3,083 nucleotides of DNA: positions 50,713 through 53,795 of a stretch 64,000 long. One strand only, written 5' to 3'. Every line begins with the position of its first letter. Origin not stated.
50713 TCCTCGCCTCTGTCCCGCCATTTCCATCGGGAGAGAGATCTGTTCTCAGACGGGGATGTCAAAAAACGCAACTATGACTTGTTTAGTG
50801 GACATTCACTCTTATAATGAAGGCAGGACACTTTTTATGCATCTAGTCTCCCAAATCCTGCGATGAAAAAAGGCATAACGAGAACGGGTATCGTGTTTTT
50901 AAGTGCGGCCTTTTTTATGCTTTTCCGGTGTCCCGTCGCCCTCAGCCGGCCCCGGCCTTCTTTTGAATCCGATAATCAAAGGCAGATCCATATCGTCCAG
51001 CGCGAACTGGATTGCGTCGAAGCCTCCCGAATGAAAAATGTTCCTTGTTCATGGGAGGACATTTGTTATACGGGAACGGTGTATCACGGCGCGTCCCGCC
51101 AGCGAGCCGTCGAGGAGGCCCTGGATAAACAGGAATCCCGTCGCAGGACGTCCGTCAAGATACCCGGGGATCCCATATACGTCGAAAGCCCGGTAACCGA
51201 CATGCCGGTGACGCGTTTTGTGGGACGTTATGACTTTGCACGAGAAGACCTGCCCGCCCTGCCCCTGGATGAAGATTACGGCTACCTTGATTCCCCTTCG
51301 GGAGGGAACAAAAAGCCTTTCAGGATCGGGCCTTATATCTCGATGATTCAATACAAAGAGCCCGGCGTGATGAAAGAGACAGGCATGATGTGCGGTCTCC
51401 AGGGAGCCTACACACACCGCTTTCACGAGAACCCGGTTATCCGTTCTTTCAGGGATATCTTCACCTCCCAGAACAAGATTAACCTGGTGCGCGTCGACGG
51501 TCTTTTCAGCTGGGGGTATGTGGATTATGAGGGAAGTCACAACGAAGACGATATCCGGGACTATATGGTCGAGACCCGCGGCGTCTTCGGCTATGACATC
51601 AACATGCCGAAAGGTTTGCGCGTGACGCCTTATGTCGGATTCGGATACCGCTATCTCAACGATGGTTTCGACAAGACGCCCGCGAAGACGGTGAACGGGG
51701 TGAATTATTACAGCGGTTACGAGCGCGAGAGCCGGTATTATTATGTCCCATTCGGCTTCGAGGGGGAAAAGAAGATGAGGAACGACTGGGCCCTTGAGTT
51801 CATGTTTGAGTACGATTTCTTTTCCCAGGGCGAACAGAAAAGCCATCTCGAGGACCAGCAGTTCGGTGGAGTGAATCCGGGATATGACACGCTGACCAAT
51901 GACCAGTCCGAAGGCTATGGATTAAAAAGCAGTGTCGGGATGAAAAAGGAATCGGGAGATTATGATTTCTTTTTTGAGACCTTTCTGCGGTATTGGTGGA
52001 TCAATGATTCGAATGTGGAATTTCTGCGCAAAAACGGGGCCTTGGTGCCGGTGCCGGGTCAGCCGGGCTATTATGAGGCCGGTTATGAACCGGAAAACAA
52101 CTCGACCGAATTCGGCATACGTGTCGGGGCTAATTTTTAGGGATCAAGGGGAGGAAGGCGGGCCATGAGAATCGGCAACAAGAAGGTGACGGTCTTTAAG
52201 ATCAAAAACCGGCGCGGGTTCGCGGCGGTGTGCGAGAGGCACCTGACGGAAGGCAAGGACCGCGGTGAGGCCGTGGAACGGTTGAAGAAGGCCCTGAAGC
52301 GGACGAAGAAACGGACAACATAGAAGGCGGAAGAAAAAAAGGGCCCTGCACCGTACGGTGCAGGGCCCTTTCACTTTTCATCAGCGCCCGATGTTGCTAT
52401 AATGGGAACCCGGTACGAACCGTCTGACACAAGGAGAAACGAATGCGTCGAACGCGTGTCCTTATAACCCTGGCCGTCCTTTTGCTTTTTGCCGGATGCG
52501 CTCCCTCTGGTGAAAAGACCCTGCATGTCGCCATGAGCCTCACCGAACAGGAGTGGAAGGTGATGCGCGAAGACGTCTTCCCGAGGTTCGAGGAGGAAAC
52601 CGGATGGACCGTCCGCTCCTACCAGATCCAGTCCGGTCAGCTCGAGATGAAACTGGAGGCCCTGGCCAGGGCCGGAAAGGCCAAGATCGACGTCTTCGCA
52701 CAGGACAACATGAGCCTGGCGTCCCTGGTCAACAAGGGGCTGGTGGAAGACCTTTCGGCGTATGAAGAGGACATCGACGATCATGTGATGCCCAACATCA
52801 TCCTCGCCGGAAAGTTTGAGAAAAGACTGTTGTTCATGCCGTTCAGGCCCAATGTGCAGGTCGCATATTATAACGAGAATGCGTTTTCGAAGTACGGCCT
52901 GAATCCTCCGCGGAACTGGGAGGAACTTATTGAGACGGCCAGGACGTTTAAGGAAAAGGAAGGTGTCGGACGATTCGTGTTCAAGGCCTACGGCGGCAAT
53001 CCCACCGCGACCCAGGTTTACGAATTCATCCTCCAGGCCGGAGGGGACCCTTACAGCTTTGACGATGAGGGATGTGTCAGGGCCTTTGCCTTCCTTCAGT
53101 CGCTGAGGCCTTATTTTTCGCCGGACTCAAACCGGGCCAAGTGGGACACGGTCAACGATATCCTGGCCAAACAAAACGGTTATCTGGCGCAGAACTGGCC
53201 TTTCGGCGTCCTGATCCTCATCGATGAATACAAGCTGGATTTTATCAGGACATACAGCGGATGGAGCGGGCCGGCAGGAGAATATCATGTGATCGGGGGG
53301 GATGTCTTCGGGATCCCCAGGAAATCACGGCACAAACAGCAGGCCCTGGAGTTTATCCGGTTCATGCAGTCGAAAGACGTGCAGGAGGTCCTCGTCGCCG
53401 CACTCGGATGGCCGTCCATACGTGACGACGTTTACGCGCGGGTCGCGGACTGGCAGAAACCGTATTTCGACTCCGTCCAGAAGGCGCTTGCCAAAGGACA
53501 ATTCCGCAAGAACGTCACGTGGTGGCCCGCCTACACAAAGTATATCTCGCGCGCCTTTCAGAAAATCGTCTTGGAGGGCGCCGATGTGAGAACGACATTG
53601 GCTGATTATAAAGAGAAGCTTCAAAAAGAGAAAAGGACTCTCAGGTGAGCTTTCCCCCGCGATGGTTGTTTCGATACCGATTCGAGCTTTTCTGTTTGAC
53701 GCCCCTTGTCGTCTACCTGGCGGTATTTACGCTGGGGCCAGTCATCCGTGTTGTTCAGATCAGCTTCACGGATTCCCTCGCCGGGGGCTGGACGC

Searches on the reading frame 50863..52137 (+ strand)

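Call 104: search_protein_families(library=pfam, proteins=[window:50863-52137:+], max_evalue=0.01)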
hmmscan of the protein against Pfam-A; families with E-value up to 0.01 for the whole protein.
window:50863-52137:+ (425 aa): 1 family
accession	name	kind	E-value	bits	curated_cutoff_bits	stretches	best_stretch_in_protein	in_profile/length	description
PF03797.25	Autotransporter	-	0.0003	21.1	26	1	209-266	81-148/255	Autotransporter beta-domain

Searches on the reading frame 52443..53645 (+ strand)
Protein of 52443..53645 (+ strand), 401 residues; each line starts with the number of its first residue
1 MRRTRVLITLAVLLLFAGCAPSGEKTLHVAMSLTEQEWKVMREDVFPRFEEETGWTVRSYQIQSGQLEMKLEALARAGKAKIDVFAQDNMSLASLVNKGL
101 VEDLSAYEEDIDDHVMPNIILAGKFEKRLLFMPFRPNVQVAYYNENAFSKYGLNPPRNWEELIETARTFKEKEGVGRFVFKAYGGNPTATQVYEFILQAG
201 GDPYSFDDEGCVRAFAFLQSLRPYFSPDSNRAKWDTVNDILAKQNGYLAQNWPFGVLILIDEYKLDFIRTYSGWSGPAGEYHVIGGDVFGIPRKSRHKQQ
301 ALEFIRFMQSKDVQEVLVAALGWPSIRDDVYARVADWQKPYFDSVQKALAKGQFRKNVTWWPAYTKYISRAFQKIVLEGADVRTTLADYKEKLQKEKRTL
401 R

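Call 104: search_protein_families(library=pfam, proteins=[window:52443-53645:+], max_evalue=0.01)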
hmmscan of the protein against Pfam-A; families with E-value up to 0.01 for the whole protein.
window:52443-53645:+ (401 aa): 4 families
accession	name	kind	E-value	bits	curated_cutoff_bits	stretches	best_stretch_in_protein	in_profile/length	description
PF13416.11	SBP_bac_8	-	5.9e-33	115.3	27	1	48-339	5-273/279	Bacterial extracellular solute-binding protein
PF01547.30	SBP_bac_1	-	4.1e-30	106.3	26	1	42-315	11-307/307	Bacterial extracellular solute-binding protein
PF13531.11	SBP_bac_11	-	2.2e-06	28.1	25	0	44-103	15-70/227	Bacterial extracellular solute-binding protein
PF13343.11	SBP_bac_6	-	0.002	18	24.6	0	291-336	187-230/245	Bacterial extracellular solute-binding protein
